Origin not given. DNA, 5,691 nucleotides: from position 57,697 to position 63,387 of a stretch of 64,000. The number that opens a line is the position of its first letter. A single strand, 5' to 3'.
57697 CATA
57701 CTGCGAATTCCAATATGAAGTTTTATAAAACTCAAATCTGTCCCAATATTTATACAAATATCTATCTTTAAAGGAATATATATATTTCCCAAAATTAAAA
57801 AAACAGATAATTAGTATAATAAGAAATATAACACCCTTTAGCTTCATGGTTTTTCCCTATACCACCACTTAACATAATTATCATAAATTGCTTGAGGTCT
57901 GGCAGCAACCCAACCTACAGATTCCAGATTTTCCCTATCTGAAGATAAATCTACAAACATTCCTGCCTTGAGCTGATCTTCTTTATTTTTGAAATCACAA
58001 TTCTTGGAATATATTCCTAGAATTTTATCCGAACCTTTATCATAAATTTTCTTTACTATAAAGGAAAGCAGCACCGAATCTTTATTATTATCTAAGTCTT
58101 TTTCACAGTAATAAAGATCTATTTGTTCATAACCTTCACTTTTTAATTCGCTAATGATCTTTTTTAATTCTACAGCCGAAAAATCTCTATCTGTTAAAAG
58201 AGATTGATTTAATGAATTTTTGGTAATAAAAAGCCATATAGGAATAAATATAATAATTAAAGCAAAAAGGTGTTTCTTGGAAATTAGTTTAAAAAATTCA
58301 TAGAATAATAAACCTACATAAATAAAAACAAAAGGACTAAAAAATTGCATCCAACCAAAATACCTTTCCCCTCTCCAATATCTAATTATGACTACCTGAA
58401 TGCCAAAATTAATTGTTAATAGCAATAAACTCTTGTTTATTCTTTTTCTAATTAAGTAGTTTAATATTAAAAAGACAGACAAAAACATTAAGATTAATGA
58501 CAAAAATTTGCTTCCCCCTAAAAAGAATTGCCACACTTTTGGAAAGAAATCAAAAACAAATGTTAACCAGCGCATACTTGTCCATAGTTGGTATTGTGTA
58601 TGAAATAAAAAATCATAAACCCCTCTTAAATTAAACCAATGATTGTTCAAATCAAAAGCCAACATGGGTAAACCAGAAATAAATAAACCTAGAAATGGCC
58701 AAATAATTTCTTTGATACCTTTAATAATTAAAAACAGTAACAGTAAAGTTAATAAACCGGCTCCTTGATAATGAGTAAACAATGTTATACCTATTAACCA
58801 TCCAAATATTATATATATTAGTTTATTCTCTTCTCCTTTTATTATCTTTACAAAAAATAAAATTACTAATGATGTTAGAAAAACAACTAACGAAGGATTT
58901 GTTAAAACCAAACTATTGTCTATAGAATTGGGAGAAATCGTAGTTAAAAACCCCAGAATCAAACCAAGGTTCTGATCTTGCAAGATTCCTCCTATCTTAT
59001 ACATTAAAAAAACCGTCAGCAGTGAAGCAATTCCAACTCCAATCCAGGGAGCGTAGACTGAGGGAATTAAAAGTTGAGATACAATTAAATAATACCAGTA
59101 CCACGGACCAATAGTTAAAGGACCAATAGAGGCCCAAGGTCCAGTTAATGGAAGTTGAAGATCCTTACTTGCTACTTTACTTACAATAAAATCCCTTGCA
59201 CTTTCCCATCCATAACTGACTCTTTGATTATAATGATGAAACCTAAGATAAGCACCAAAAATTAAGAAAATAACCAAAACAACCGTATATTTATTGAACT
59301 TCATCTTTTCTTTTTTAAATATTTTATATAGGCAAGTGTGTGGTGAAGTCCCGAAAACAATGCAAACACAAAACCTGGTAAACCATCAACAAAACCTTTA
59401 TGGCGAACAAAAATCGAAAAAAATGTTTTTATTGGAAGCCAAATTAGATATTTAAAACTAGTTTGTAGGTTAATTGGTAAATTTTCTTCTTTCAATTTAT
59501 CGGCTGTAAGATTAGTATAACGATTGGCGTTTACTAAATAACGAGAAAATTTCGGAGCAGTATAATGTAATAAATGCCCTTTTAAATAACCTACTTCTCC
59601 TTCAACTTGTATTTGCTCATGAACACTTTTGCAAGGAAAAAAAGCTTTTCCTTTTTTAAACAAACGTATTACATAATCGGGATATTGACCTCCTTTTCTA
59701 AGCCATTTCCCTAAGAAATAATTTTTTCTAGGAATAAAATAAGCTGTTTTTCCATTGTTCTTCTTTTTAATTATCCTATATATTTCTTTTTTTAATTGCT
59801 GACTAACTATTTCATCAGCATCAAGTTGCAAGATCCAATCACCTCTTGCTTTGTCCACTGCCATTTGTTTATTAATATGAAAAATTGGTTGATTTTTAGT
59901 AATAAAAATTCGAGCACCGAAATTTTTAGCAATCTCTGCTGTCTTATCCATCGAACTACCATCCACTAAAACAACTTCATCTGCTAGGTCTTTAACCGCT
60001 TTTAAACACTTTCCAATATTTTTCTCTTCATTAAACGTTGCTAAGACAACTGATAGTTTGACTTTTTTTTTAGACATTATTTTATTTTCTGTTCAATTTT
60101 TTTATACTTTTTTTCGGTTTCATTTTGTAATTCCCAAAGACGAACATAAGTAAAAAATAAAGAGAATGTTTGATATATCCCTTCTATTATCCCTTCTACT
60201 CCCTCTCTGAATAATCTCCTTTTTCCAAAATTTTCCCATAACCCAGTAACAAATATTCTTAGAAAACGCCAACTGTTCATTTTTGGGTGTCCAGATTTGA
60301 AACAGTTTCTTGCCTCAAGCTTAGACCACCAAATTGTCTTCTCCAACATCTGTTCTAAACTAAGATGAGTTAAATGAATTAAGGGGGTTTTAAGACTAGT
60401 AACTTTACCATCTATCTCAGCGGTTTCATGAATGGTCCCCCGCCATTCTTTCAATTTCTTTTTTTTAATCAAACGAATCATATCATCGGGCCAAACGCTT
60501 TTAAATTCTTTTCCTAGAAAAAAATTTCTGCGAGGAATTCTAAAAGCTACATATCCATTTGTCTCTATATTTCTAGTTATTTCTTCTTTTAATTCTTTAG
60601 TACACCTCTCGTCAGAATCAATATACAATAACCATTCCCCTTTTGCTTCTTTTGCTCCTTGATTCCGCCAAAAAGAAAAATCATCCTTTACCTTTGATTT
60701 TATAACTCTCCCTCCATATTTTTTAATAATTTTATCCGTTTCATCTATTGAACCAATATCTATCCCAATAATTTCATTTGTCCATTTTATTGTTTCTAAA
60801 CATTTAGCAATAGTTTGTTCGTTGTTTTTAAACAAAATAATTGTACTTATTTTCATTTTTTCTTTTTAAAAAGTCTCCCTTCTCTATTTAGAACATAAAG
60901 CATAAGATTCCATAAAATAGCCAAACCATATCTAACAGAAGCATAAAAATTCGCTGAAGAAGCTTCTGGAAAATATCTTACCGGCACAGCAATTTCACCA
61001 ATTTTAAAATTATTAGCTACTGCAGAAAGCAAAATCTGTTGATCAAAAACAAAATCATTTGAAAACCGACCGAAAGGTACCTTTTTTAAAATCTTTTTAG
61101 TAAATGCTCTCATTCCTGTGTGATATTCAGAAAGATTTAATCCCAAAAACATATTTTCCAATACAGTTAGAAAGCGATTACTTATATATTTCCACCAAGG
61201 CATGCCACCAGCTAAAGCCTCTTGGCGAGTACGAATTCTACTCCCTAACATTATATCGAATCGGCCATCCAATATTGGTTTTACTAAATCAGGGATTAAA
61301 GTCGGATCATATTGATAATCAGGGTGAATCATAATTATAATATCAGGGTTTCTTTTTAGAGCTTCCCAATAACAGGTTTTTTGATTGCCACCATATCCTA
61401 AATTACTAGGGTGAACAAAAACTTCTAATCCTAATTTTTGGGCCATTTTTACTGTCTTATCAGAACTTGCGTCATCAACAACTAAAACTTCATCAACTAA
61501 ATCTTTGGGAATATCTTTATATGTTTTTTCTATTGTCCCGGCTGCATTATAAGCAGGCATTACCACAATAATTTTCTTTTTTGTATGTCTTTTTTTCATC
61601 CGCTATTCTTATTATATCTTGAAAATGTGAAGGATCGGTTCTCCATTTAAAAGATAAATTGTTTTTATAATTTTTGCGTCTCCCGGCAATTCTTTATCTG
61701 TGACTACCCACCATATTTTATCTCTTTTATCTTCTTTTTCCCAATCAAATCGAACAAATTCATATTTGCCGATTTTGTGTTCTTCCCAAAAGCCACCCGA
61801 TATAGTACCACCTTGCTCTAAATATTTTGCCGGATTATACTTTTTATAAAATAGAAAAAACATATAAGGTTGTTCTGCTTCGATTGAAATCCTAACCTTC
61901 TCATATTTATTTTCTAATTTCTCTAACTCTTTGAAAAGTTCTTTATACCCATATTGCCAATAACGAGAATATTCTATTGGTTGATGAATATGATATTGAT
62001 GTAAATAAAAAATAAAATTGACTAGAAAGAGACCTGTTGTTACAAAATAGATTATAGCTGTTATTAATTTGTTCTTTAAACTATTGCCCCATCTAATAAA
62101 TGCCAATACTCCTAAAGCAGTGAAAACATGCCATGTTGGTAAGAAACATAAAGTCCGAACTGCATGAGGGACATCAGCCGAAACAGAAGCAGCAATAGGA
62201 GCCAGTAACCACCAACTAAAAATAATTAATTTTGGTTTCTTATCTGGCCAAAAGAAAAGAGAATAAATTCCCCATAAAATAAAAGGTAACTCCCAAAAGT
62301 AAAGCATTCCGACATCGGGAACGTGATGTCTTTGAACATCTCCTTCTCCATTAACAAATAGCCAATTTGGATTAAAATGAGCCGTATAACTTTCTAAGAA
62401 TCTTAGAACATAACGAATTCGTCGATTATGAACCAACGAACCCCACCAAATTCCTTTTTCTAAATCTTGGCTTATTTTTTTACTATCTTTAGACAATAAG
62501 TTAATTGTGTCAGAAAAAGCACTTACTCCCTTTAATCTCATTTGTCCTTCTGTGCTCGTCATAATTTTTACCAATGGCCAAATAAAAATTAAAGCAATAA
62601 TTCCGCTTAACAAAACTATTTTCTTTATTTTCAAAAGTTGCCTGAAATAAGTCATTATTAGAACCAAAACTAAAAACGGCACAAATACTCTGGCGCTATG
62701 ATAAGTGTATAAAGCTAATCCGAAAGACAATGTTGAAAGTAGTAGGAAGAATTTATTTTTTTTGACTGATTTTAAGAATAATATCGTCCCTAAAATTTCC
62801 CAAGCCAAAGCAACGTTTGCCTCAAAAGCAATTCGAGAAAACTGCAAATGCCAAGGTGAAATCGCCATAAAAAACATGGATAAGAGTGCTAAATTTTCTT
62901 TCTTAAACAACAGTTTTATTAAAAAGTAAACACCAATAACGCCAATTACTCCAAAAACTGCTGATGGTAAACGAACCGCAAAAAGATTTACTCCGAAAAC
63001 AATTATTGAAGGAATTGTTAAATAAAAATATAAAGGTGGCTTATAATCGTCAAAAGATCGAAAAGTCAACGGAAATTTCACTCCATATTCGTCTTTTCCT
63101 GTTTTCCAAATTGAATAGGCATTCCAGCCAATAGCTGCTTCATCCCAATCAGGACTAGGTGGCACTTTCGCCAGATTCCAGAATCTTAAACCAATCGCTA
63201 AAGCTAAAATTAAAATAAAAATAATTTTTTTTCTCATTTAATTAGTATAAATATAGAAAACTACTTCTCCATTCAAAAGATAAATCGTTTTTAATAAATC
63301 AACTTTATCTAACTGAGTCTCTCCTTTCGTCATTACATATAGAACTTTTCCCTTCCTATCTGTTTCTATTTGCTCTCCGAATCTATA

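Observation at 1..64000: Entire 64-kb window is one hyper-dense glycosylation island with about 13 GT-C membrane glycosyltransferases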

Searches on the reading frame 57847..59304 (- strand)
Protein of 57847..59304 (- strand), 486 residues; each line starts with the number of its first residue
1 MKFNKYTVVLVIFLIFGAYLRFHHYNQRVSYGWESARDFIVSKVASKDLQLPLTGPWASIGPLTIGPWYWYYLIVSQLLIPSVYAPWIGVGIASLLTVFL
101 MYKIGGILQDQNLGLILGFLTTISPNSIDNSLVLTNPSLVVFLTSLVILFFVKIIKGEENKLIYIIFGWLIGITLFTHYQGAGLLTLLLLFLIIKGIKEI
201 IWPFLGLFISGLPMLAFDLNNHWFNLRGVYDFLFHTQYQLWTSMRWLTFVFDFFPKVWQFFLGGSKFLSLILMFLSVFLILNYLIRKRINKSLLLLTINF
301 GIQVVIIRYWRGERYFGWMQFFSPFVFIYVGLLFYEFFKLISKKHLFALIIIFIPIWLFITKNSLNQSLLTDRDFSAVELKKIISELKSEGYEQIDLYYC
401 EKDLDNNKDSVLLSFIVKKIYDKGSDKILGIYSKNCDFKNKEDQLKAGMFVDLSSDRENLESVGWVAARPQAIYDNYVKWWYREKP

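Call 8: search_protein_families(library=pfam, proteins=[window:57847-59304:-], max_evalue=0.01)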
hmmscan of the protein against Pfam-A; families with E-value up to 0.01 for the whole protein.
window:57847-59304:- (486 aa): 1 family
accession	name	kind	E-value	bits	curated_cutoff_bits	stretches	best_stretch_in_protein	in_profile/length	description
PF13231.12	PMT_2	-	1.1e-05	26.1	26.1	1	88-210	26-150/160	Dolichyl-phosphate-mannose-protein mannosyltransferase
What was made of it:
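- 57844..59304 (-): g49: GT-C (PMT_2, exactly at the cut-off). PMT_2 26.1 bits, equal to the cut-off (call 8).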

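Call 88: search_protein_families(library=ncbifam, proteins=[window:57847-59304:-], max_evalue=0.00001)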
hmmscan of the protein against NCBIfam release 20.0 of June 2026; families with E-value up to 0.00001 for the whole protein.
window:57847-59304:- (486 aa): 0 families

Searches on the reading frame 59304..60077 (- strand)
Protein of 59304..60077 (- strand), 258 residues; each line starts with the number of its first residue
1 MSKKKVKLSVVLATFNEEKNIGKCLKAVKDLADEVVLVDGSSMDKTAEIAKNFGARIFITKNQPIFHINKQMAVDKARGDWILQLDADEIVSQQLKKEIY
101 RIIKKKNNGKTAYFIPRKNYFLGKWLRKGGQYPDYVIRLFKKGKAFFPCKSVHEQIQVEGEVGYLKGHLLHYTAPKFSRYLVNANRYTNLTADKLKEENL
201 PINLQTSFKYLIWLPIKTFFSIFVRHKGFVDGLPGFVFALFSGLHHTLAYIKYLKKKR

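Call 8: search_protein_families(library=pfam, proteins=[window:59304-60077:-], max_evalue=0.01)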
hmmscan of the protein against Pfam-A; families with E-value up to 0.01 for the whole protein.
window:59304-60077:- (258 aa): 2 families
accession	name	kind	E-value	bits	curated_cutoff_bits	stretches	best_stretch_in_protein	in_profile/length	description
PF00535.33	Glycos_transf_2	-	5.4e-20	72.4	23.3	1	9-130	1-130/168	Glycosyl transferase family 2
PF13704.12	Glyco_tranf_2_4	-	6.1e-07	30.3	27.5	1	16-91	2-84/98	Glycosyl transferase family 2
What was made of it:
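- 59301..60077 (-): g50: short GT2, a possible polyprenyl-phosphate sugar synthase. Glycos_transf_2 72.4 bits (call 8).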

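Call 57: search_protein_families(library=ncbifam, proteins=[window:59304-60077:-], max_evalue=0.000001)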
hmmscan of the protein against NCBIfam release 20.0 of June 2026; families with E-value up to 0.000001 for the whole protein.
window:59304-60077:- (258 aa): 7 families
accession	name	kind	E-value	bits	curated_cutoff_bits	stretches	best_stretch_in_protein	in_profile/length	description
TIGR04283.1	glyco_like_mftF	equivalog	2e-14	53.7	182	1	8-114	1-107/221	TIGR04283 family arsenosugar biosynthesis glycosyltransferase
NF010496.0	PRK13915.1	equivalog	4.8e-10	39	262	1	3-61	28-92/307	glucosyl-3-phosphoglycerate synthase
TIGR04195.1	S_glycosyl_SunS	equivalog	1.4e-09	37.3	350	1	12-104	63-156/421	SunS family peptide S-glycosyltransferase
TIGR04182.1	glyco_TIGR04182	equivalog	2.5e-08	33.7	325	1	9-91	3-85/293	S-layer glycoprotein N-glycosyltransferase AglJ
NF041391.1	DPhHxTase_Halo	equivalog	2.1e-07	30.2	375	1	13-91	2-81/213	dolichyl-phosphate hexose transferase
NF050050.1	ProtGlycPglI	equivalog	2.8e-07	30.2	500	1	6-110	2-112/306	GalNAc(5)-diNAcBac-PP-undecaprenol beta-1,3-glucosyltransferase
NF007482.0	PRK10073.1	equivalog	3.1e-07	29.7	423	1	1-104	1-111/334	glycosyltransferase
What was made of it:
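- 59301..60077 (-): Weak NCBIfam matches include AglJ and dolichyl-phosphate hexose transferase (call 57).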

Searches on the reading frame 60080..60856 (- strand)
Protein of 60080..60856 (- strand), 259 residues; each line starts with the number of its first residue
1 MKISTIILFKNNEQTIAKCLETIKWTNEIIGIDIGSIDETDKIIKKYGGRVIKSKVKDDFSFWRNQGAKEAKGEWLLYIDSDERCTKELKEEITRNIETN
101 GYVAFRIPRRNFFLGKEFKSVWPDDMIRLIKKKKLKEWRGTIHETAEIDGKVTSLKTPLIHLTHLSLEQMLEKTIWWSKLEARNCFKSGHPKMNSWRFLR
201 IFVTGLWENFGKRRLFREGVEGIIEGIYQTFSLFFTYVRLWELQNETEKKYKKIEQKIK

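Call 9: search_protein_families(library=pfam, proteins=[window:60080-60856:-], max_evalue=1)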
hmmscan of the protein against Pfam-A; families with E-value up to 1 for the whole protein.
window:60080-60856:- (259 aa): 2 families
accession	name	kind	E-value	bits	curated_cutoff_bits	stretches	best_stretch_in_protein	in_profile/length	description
PF00535.33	Glycos_transf_2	-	7.7e-17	62.2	23.3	1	4-120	1-128/168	Glycosyl transferase family 2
PF10111.15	Glyco_tranf_2_2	-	0.015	15.3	27.3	1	5-93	2-102/276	Glycosyltransferase like family 2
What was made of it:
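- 60077..60856 (-): g51: short GT2. Glycos_transf_2 62.2 bits (call 9)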

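Call 57: search_protein_families(library=ncbifam, proteins=[window:60080-60856:-], max_evalue=0.000001)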
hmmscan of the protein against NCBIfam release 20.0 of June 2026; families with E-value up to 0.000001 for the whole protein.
window:60080-60856:- (259 aa): 3 families
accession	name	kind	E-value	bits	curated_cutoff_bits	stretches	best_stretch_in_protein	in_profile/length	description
TIGR04195.1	S_glycosyl_SunS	equivalog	2.3e-13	49.8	350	1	3-98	59-156/421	SunS family peptide S-glycosyltransferase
TIGR04283.1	glyco_like_mftF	equivalog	1.8e-10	40.8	182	1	3-104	1-104/221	TIGR04283 family arsenosugar biosynthesis glycosyltransferase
NF007482.0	PRK10073.1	equivalog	4.3e-07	29.3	423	1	2-93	7-106/334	glycosyltransferase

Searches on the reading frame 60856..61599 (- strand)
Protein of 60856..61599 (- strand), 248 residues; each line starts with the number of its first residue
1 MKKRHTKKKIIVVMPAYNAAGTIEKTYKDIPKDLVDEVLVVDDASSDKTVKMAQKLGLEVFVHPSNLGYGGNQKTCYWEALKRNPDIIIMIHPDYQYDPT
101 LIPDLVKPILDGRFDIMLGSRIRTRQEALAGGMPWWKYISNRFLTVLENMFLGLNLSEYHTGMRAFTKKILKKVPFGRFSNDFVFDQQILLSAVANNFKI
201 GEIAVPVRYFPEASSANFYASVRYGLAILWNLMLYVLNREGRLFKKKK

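Call 9: search_protein_families(library=pfam, proteins=[window:60856-61599:-], max_evalue=1)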
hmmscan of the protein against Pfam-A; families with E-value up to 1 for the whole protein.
window:60856-61599:- (248 aa): 2 families
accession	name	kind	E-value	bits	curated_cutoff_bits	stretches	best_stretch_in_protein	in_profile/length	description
PF00535.33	Glycos_transf_2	-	1.8e-22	80.5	23.3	1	12-174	2-167/168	Glycosyl transferase family 2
PF13704.12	Glyco_tranf_2_4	-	0.068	14.1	27.5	1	33-77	16-61/98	Glycosyl transferase family 2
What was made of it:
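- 60853..61599 (-): g52: short GT2, the best candidate polyprenyl-phosphate sugar synthase. Glycos_transf_2 80.5 bits (call 9).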

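Call 88: search_protein_families(library=ncbifam, proteins=[window:60856-61599:-], max_evalue=0.00001)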
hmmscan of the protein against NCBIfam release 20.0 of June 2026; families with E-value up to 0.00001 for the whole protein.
window:60856-61599:- (248 aa): 7 families
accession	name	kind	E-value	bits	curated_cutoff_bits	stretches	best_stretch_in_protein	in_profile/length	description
TIGR04182.1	glyco_TIGR04182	equivalog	7.9e-21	74.7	325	1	10-232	2-214/293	S-layer glycoprotein N-glycosyltransferase AglJ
NF058614.1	PPMAGASynPpgS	equivalog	2.7e-18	66.2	370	1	11-210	3-199/226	polyprenyl-phospho-N-acetylgalactosaminyl synthase PpgS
NF041391.1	DPhHxTase_Halo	equivalog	2.7e-14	52.7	375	1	14-205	1-181/213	dolichyl-phosphate hexose transferase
NF010496.0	PRK13915.1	equivalog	1.1e-11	44.4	262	1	4-111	27-144/307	glucosyl-3-phosphoglycerate synthase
NF047588.1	GlcsyltransPgfSStrep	equivalog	1.5e-07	31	500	1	9-174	2-167/308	glycosyltransferase PgfS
TIGR04283.1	glyco_like_mftF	equivalog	3e-07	30.3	182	1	12-105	3-93/221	TIGR04283 family arsenosugar biosynthesis glycosyltransferase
NF007986.1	PRK10714.1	equivalog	4.2e-07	29.3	529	1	6-233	4-219/316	undecaprenyl-phosphate 4-deoxy-4-formamido-L-arabinose transferase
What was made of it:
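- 60853..61599 (-): NCBIfam AglJ 74.7 bits, PpgS 66.2 bits and dolichyl-phosphate hexose transferase 52.7 bits, all below their cut-offs (call 88).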

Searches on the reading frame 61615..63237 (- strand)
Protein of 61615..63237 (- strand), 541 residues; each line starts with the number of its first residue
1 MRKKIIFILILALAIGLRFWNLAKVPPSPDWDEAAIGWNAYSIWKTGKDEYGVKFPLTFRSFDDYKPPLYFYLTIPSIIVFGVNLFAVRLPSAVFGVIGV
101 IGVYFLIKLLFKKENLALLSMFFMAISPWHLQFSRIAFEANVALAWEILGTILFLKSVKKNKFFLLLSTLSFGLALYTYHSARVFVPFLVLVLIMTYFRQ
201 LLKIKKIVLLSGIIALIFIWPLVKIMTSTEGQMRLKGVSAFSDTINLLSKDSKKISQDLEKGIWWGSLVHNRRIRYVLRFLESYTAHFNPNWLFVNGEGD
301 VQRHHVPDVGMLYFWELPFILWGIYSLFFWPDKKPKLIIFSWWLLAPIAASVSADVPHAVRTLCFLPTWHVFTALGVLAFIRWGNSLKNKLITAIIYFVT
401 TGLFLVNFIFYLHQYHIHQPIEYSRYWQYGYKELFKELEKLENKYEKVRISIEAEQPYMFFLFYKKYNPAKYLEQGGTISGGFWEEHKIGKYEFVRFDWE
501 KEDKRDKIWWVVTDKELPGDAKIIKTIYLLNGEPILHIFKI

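Call 9: search_protein_families(library=pfam, proteins=[window:61615-63237:-], max_evalue=1)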
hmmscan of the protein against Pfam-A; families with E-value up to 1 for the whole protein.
window:61615-63237:- (541 aa): 2 families
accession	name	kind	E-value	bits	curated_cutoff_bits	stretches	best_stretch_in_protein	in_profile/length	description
PF13231.12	PMT_2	-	6.2e-16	59.5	26.1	1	66-222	2-157/160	Dolichyl-phosphate-mannose-protein mannosyltransferase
PF02366.24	PMT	-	2.3e-07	31.1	22.7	1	12-219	5-228/245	Dolichyl-phosphate-mannose-protein mannosyltransferase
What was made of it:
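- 61612..63237 (-): g53: GT-C (PMT_2/ArnT-like) with a WDEA motif after TM1. PMT_2 59.5 bits and PMT 31.1 bits (call 9).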

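Call 88: search_protein_families(library=ncbifam, proteins=[window:61615-63237:-], max_evalue=0.00001)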
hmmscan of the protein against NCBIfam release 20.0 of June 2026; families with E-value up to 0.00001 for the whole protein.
window:61615-63237:- (541 aa): 0 families
